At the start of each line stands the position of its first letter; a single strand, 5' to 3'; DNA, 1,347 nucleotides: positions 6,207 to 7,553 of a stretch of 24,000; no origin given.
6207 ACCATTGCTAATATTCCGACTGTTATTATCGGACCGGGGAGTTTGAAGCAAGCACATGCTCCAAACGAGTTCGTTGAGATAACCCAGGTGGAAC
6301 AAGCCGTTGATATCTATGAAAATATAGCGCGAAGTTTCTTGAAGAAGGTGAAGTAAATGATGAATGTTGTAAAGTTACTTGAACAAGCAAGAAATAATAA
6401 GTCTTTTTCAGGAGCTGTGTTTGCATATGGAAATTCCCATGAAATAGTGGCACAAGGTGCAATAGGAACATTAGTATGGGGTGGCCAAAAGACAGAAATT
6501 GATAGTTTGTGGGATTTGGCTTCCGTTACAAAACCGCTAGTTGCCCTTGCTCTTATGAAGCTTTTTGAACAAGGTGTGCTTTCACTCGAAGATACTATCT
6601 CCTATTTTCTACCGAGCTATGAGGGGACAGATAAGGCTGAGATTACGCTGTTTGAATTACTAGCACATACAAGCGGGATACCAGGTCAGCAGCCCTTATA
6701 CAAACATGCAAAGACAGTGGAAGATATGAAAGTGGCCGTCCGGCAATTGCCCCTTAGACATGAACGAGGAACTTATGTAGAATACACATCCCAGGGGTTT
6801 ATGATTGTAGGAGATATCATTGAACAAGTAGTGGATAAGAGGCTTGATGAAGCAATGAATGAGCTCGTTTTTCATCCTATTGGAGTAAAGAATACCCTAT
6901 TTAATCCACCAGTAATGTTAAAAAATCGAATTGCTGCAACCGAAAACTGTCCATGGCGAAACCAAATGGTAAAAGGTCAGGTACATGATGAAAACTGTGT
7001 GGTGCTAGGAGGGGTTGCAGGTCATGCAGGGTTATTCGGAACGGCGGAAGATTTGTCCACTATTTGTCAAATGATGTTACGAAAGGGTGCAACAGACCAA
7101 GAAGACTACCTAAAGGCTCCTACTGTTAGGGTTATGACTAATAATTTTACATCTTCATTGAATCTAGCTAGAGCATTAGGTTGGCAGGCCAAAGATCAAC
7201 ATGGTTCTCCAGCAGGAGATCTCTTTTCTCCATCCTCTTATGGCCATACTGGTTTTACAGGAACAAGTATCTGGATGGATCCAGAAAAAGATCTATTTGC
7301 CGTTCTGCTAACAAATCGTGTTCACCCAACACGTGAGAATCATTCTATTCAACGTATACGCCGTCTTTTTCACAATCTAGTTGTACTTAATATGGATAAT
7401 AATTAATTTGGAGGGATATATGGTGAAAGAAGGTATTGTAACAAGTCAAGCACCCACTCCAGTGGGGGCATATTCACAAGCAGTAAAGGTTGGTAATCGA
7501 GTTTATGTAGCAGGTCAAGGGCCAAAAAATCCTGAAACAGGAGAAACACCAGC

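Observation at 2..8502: Orphan peptide-import, triple-hydrolase, ThrC-like and RidA island with its own YheO-type regulator (best candidate for an undescribed pathway)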

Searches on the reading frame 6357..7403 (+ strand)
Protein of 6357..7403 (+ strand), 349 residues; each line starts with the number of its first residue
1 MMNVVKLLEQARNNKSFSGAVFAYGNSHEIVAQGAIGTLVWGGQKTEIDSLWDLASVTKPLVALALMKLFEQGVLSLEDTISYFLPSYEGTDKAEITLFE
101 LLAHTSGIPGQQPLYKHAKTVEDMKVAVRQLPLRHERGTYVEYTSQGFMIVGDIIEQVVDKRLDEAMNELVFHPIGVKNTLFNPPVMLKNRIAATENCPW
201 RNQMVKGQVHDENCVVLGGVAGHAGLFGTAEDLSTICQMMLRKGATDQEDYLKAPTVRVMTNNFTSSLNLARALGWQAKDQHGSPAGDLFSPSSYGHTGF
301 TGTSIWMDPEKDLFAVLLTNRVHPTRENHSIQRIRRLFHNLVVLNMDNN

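Call 5: search_protein_families(library=pfam, proteins=[window:6357-7403:+])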
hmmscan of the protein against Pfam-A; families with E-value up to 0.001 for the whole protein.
window:6357-7403:+ (349 aa): 1 family
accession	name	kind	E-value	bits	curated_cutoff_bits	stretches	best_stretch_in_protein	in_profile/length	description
PF00144.29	Beta-lactamase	-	2.3e-57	195.1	27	1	6-330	3-319/329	Beta-lactamase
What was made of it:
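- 6357..7406 (+): Cytoplasmic serine hydrolase with the beta-lactamase fold, PBP4B/YfeW-like; an accessory enzyme. Beta-lactamase at 195 bits (call 5).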

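Call 6: search_protein_families(library=ncbifam, proteins=[window:6357-7403:+])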
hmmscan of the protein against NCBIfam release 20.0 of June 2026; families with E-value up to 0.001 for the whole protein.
window:6357-7403:+ (349 aa): 40 families (the best 25 are shown)
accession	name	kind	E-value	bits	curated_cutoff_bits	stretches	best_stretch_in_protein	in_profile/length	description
NF002968.0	PRK03642.1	equivalog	4.5e-44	151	385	1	44-324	90-398/432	penicillin binding protein PBP4B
NF007943.0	PRK10662.1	equivalog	2.6e-18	65.8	266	1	44-341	77-376/380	D-alanyl-D-alanine-carboxypeptidase/endopeptidase AmpH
NF052559.1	MthAcHydAcmB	equivalog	7.2e-18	64.5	550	1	121-272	153-301/391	methyl acetate hydrolase AcmB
NF038269.1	lipase_LipE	equivalog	3.1e-13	49.6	750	1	55-327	91-387/407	lipase LipE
NF033085.1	bla_class_C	equivalog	3.9e-13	48.9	415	1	44-193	48-196/356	class C beta-lactamase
NF045671.1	blaPNC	exception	1.6e-11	43.7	750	1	48-188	93-232/401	PNC family class C beta-lactamase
NF052353.1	EstBLacLipLMycb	equivalog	3.3e-10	39.4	650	1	54-186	77-211/420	esterase/beta-lactamase LipL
NF033159.0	blaPAC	exception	7.8e-10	38.1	850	1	43-183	70-208/380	PAC family class C beta-lactamase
NF033698.1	blaCSA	exception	8.3e-10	38.2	884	1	48-195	70-215/375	CSA family class C beta-lactamase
NF033406.1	blaMCA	exception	8.6e-10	38.1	750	1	49-193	85-228/390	MCA family class C beta-lactamase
NF000423.2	blaSRT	exception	8.7e-10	38.3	860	1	48-186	72-208/378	SRT/SST family class C beta-lactamase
NF033575.1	blaRHO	exception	2.6e-09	36.5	825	1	44-194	72-219/380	RHO family class C beta-lactamase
NF041663.1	ampC_Sliq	exception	2.7e-09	36.4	860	1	49-186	73-208/378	cephalosporin-hydrolyzing class C beta-lactamase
NF041741.1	blaAMZ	exception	3.8e-09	36.3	825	1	48-196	81-228/396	AMZ family class C beta-lactamase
NF033700.1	blaCMA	exception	2.2e-08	33.5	887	1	49-187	71-207/375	CMA family class C beta-lactamase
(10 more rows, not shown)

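Call 20: search_solved_structures(query=window:6357-7403:+, max_evalue=1e-10)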
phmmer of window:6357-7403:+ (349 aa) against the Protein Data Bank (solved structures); distinct sequences matched with E-value up to 1e-10: 9.
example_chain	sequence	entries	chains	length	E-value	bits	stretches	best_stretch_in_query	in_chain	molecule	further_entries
7uda_A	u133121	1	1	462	4.6e-22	81.9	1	17-264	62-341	Beta-lactamase domain-containing protein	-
7u1b_A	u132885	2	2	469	4.9e-22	81.8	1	17-264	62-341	Beta-lactamase domain-containing protein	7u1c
6kjh_A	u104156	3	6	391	8e-17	64.7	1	20-319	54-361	Putative beta-lactamase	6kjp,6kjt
6kjj_A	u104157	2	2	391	2.1e-16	63.3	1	20-319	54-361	Putative beta-lactamase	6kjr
6kjq_A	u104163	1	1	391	1.4e-15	60.6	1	20-319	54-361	Putative beta-lactamase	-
4ivi_A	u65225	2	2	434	1.1e-13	54.4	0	125-325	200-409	Carboxylesterase | Carboxylesterases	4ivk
7pp3_A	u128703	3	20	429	2.7e-13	53.1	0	128-337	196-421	Esterase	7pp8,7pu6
7spn_A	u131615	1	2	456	5.1e-12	48.9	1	49-191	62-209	IS11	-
9sn1_A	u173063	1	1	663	6.7e-11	45.2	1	22-240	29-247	Beta-lactamase family protein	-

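Call 59: find_homologous_proteins(query=window:6357-7403:+, max_evalue=1e-20)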
Query window:6357-7403:+ (349 aa): 7958 proteins with E <= 1e-20 among 8000 candidates; the best 120 are listed.
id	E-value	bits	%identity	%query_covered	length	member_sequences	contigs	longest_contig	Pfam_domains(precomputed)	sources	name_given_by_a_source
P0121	4.1e-215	731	91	100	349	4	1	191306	PF00144.30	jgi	jgi:CubicO group peptidase (beta-lactamase class C family)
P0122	1.7e-191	654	81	100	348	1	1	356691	PF00144.30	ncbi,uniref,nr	ncbi:serine hydrolase domain-containing protein [Bacillus sp. REN16]|uniref:serine hydrolase domain-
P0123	7.1e-170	583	74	99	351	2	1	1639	PF00144.30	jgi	jgi:CubicO group peptidase (beta-lactamase class C family)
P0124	3.0e-165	568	69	99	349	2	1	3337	PF00144.30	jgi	jgi:CubicO group peptidase (beta-lactamase class C family)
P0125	6.9e-162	556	70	99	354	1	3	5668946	PF00144.30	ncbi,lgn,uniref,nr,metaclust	ncbi:serine hydrolase domain-containing protein [Neobacillus novalis]|uniref:Serine hydrolase domain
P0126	6.3e-154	530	66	100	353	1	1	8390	PF00144.30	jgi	-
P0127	8.1e-150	517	65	99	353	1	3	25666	PF00144.30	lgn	-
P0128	4.1e-144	498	63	99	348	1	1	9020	PF00144.30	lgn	-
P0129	3.9e-141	488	61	98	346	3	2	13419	PF00144.30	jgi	jgi:CubicO group peptidase (beta-lactamase class C family)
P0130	3.6e-139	482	62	100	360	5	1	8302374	PF00144.30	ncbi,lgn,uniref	ncbi:serine hydrolase domain-containing protein [Paenibacillus sp. FSL H8-0034]|uniref:serine hydrol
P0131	6.0e-139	481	60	100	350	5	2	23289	PF00144.30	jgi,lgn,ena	jgi:CubicO group peptidase (beta-lactamase class C family)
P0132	1.1e-138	480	61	100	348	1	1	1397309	PF00144.30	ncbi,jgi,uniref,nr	ncbi:serine hydrolase [Paenibacillus sp. 5J-6]|jgi:CubicO group peptidase (beta-lactamase class C fa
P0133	1.5e-138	480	61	100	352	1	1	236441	PF00144.30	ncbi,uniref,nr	ncbi:serine hydrolase domain-containing protein [Paenibacillus piri]|uniref:Class A beta-lactamase-r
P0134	2.2e-138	479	62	98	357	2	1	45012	PF00144.30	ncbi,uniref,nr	ncbi:esterase [Gordoniibacillus kamchatkensis]|uniref:Esterase n=1 Tax=Gordoniibacillus kamchatkensi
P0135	2.6e-138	479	63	96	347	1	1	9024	PF00144.30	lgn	-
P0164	3.1e-121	423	56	98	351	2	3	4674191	PF00144.30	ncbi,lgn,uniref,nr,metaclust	ncbi:serine hydrolase domain-containing protein [Sporosarcina psychrophila]|uniref:serine hydrolase 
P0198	2.6e-106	374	49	99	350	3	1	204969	PF00144.30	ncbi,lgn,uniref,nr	ncbi:CubicO group peptidase (beta-lactamase class C family) [Hydrogenispora ethanolica]|uniref:Cubic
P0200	3.2e-106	373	51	98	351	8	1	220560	PF00144.30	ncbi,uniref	ncbi:serine hydrolase domain-containing protein [Actinoallomurus oryzae]|uniref:Serine hydrolase dom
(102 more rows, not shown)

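Call 68: predict_structure(alignment_id=A3)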
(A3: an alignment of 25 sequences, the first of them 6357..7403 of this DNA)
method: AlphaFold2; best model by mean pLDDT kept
length: 349 residues; sequences in the alignment: 25
mean_pLDDT: 93.3   pTM: 0.92
mean pLDDT of the five models: 93.3, 92.9, 92.8, 91.5, 89.4
residues with pLDDT >= 90: 281; 70-90: 65; 50-70: 3; < 50: 0
segments of 3 or more residues with pLDDT < 50: none
pLDDT, mean of each block of 10 residues (from residue 1): 90 94 98 97 95 95 98 98 97 97 95 88 94 93 91 98 97 96 93 86 83 82 94 98 93 97 94 95 92 95 95 97 78 94 91
secondary structure, 60 per line:
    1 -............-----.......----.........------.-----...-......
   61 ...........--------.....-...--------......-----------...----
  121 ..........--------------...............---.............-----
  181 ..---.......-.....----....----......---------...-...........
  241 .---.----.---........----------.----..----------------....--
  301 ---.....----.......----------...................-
elements in order: H2-13 E19-25 E30-38 E51-53 H55-71 H81-84 H98-102 H121-130 H145-159 H163-175 H186-191 E194-198 E203-206 H211-216 E226-228 H230-241 H254-261 E295-298 E304-308 E313-319 H330-348
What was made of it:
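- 6357..7406 (+): AF2 model has pLDDT 93 (call 68).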

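Call 69: find_encoding_contigs(protein=P0200, flank=10000, max_places=1)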
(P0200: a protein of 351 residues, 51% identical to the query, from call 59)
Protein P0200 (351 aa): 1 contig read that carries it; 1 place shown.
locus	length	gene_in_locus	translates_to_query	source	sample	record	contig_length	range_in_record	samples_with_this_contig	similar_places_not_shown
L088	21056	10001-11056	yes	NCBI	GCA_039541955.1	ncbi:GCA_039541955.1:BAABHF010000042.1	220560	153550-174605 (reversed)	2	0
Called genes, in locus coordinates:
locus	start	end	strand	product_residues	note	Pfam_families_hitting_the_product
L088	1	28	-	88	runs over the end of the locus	-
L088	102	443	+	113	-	PF01797:Y1_Tnp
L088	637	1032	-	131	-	PF01042:Ribonuc_L-PSP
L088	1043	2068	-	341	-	PF00005:ABC_tran, PF13304:AAA_21 (faint), PF08352:oligo_HPY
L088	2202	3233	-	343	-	PF00005:ABC_tran, PF13304:AAA_21, PF08352:oligo_HPY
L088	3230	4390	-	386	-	PF04389:Peptidase_M28 (weak), PF01546:Peptidase_M20, PF07687:M20_dimer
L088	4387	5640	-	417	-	PF00291:PALP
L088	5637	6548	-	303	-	PF12911:OppC_N, PF00528:BPD_transp_1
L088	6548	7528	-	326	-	PF19300:BPD_transp_1_N, PF00528:BPD_transp_1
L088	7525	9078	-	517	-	PF00496:SBP_bac_5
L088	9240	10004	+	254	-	PF09339:HTH_IclR, PF25213:HVO_A0261_N (weak), PF01614:IclR_C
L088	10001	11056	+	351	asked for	PF00144:Beta-lactamase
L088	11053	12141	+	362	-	-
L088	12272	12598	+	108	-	-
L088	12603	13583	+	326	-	PF00877:NLPC_P60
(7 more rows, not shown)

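Call 70: find_encoding_contigs(protein=P0198, flank=10000, max_places=1)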
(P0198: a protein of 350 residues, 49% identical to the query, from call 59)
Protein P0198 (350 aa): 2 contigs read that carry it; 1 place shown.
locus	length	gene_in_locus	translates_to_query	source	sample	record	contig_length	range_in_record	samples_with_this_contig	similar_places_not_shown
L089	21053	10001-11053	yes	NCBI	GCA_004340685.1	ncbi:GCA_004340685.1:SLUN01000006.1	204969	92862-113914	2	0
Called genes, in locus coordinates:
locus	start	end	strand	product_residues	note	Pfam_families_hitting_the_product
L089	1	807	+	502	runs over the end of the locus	PF00496:SBP_bac_5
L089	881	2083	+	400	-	PF02746:MR_MLE_N, PF13378:MR_MLE_C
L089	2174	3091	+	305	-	PF19300:BPD_transp_1_N, PF00528:BPD_transp_1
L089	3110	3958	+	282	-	PF12911:OppC_N, PF00528:BPD_transp_1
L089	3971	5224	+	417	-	PF00291:PALP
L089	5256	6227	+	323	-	PF00005:ABC_tran, PF13304:AAA_21 (weak), PF08352:oligo_HPY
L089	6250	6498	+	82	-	-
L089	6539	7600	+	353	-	PF00005:ABC_tran, PF08352:oligo_HPY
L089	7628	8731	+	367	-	PF01979:Amidohydro_1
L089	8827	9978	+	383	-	PF01546:Peptidase_M20, PF07687:M20_dimer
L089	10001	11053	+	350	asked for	PF00144:Beta-lactamase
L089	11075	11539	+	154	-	PF14588:YjgF_endoribonc, PF01042:Ribonuc_L-PSP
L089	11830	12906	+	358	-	PF00356:LacI, PF00532:Peripla_BP_1, PF13407:Peripla_BP_4, PF13377:Peripla_BP_3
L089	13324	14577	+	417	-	PF13416:SBP_bac_8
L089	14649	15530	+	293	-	PF00528:BPD_transp_1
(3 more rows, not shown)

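Call 71: find_encoding_contigs(protein=P0164, flank=10000, max_places=1)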
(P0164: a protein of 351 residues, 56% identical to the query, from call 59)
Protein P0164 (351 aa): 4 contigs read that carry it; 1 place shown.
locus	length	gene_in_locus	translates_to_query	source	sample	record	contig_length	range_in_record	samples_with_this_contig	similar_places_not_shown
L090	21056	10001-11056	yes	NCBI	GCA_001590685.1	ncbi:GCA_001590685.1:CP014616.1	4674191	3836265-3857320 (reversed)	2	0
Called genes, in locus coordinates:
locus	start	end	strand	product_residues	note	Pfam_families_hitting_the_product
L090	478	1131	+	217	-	PF08348:PAS_6, PF13309:HTH_22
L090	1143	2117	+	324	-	PF00005:ABC_tran, PF08352:oligo_HPY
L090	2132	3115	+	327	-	PF00005:ABC_tran, PF08352:oligo_HPY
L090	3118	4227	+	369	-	PF01979:Amidohydro_1 (faint)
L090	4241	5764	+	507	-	PF00496:SBP_bac_5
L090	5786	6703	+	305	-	PF19300:BPD_transp_1_N, PF00528:BPD_transp_1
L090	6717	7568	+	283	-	PF12911:OppC_N (weak), PF00528:BPD_transp_1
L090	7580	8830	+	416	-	PF00291:PALP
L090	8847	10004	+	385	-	PF01546:Peptidase_M20, PF07687:M20_dimer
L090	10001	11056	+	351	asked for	PF00144:Beta-lactamase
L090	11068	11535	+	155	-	PF14588:YjgF_endoribonc, PF01042:Ribonuc_L-PSP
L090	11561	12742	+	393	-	PF02746:MR_MLE_N, PF13378:MR_MLE_C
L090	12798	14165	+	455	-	PF01565:FAD_binding_4, PF02913:FAD-oxidase_C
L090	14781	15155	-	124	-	PF02627:CMD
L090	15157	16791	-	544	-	PF02776:TPP_enzyme_N, PF00205:TPP_enzyme_M, PF02775:TPP_enzyme_C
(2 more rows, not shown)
